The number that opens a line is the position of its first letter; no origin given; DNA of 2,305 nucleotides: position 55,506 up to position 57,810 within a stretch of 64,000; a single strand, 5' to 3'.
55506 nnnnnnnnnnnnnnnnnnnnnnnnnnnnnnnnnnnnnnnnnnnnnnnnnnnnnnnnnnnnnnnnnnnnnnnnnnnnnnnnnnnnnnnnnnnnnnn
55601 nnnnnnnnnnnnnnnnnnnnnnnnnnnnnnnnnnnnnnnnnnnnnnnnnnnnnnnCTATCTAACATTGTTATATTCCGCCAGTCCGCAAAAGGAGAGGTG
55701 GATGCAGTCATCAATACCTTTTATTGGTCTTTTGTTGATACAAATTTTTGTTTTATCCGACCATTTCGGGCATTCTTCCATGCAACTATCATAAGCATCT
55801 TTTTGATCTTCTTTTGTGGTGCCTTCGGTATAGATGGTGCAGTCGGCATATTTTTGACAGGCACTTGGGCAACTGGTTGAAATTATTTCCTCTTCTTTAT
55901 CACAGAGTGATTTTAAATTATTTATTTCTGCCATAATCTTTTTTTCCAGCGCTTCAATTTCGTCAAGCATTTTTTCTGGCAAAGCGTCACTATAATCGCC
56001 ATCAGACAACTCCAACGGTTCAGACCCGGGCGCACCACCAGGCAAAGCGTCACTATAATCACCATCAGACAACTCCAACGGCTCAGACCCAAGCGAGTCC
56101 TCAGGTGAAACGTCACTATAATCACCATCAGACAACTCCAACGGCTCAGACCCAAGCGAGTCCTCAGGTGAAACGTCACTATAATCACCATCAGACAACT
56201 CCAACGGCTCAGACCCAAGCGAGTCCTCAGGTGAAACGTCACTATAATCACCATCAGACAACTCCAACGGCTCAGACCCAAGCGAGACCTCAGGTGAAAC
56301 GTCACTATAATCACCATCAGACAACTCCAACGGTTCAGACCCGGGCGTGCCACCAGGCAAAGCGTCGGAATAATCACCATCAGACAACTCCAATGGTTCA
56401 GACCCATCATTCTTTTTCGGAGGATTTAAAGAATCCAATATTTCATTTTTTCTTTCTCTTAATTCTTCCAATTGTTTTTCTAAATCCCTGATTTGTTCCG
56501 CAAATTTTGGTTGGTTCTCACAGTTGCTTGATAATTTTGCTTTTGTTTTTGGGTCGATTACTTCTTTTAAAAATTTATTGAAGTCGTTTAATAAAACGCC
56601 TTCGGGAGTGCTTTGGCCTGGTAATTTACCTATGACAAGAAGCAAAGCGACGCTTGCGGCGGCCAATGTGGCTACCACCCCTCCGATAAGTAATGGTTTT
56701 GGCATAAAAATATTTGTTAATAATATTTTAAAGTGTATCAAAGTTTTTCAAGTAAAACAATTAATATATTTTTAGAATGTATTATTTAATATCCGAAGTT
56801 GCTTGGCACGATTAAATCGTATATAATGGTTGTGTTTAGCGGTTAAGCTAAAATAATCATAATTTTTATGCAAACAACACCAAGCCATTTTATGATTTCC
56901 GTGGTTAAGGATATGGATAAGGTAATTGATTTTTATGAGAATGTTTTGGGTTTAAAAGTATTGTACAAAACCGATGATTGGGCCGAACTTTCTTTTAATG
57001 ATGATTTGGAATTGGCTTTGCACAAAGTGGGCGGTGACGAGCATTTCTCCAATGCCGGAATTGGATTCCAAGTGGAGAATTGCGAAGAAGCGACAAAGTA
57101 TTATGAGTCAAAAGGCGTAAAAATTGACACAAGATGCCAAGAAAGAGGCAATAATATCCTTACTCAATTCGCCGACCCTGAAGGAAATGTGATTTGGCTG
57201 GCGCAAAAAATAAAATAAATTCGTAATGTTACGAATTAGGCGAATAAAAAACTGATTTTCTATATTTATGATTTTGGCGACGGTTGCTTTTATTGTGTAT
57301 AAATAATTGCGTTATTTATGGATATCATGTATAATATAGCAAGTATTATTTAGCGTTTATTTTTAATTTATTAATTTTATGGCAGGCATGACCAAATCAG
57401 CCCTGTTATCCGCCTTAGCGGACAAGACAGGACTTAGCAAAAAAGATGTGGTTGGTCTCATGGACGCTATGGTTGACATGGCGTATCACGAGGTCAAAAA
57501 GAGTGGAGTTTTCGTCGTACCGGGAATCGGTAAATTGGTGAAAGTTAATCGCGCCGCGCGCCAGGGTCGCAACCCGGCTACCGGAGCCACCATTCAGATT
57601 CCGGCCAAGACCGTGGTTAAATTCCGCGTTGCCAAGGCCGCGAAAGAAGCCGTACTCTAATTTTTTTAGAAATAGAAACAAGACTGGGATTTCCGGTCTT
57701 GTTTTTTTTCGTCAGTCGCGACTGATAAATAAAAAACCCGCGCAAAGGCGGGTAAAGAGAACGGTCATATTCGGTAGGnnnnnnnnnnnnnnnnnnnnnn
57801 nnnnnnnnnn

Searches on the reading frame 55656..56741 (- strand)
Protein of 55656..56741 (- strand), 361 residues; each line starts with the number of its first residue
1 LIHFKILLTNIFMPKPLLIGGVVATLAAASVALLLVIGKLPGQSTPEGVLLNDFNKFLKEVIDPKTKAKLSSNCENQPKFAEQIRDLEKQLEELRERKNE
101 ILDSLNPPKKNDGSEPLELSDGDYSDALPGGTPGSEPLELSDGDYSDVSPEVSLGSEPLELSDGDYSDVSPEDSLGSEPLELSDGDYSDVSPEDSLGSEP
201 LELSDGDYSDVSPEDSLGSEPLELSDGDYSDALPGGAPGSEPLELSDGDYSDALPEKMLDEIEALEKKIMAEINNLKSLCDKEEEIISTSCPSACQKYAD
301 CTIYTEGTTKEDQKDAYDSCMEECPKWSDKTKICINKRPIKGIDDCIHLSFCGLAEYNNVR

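Call 4: search_protein_families(library=pfam, proteins=[window:55656-56741:-], max_evalue=1)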
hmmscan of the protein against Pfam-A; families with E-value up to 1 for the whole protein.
window:55656-56741:- (361 aa): 7 families
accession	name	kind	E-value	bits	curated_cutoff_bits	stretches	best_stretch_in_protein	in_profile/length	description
PF05149.17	Flagellar_rod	-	0.052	13.5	23.4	1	65-103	48-86/287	Paraflagellar rod protein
PF03961.19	FapA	-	0.093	12.8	31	1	69-110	144-184/272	Flagellar Assembly Protein A beta solenoid domain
PF11439.13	T3SchapCesA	-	0.15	12.7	29.1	1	254-326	13-80/95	Type III secretion system filament chaperone CesA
PF06213.17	CobT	-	0.15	12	26.1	1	29-100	138-210/276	Cobalamin biosynthesis protein CobT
PF04912.19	Dynamitin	-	0.41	10.4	31.8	1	53-101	103-150/396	Dynamitin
PF12709.12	Fungal_TACC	-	0.53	11.2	27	1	56-106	26-76/77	Fungal Transforming acidic coiled-coil (TACC) proteins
PF13863.11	DUF4200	-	0.86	10.4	29.7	1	52-105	48-103/119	Domain of unknown function (DUF4200)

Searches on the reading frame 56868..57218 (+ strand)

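Call 4: search_protein_families(library=pfam, proteins=[window:56868-57218:+], max_evalue=1)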
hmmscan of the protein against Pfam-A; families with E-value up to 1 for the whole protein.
window:56868-57218:+ (116 aa): 8 families
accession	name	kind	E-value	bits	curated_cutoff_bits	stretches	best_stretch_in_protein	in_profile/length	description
PF00903.31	Glyoxalase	-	3e-14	53.9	20.6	1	7-111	4-121/121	Glyoxalase/Bleomycin resistance protein/Dioxygenase superfamily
PF12681.13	Glyoxalase_2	-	1.3e-05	25.6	30.1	1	9-112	4-114/118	Glyoxalase-like domain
PF18029.7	Glyoxalase_6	-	0.00049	21.2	23.6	1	13-109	6-103/106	Glyoxalase-like domain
PF13669.12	Glyoxalase_4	-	0.0035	18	27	1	12-70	6-51/109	Glyoxalase/Bleomycin resistance protein/Dioxygenase superfamily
PF22658.2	YycE-like_N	-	0.0083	16.4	27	1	14-34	8-28/52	YycE-like N-terminal domain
PF22677.2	Ble-like_N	-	0.058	13.6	24.5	1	12-31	8-27/41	Bleomycin resistance protein-like N-terminal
PF14506.12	CppA_N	-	0.082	13.4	25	1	13-40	8-35/124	CppA N-terminal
PF20890.2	Dbr1_C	-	0.098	13.5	27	1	12-38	39-66/86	Dbr1, C-terminal domain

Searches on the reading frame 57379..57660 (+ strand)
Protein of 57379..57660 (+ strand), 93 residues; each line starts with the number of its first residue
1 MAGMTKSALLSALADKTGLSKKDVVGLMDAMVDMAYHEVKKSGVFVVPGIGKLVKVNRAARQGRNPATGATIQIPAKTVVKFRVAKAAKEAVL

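Call 4: search_protein_families(library=pfam, proteins=[window:57379-57660:+], max_evalue=1)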
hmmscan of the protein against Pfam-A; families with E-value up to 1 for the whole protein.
window:57379-57660:+ (93 aa): 5 families
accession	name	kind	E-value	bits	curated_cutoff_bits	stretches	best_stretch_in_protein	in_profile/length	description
PF00216.26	Bac_DNA_binding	-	7.7e-25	87.4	22.4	1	4-92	1-89/90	Bacterial DNA-binding protein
PF18291.6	HU-HIG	-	0.00017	22.1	26.2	1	5-91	33-117/125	HU domain fused to wHTH, Ig, or Glycine-rich motif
PF00699.25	Urease_beta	-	0.081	13.4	25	1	53-86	40-73/98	Urease beta subunit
PF18289.6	HU-CCDC81_euk_2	-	0.16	12.5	26.1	1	11-59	8-58/75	CCDC81 eukaryotic HU domain 2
PF18175.6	HU-CCDC81_bac_2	-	0.26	11.7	35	1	9-55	3-49/70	CCDC81-like prokaryotic HU domain 2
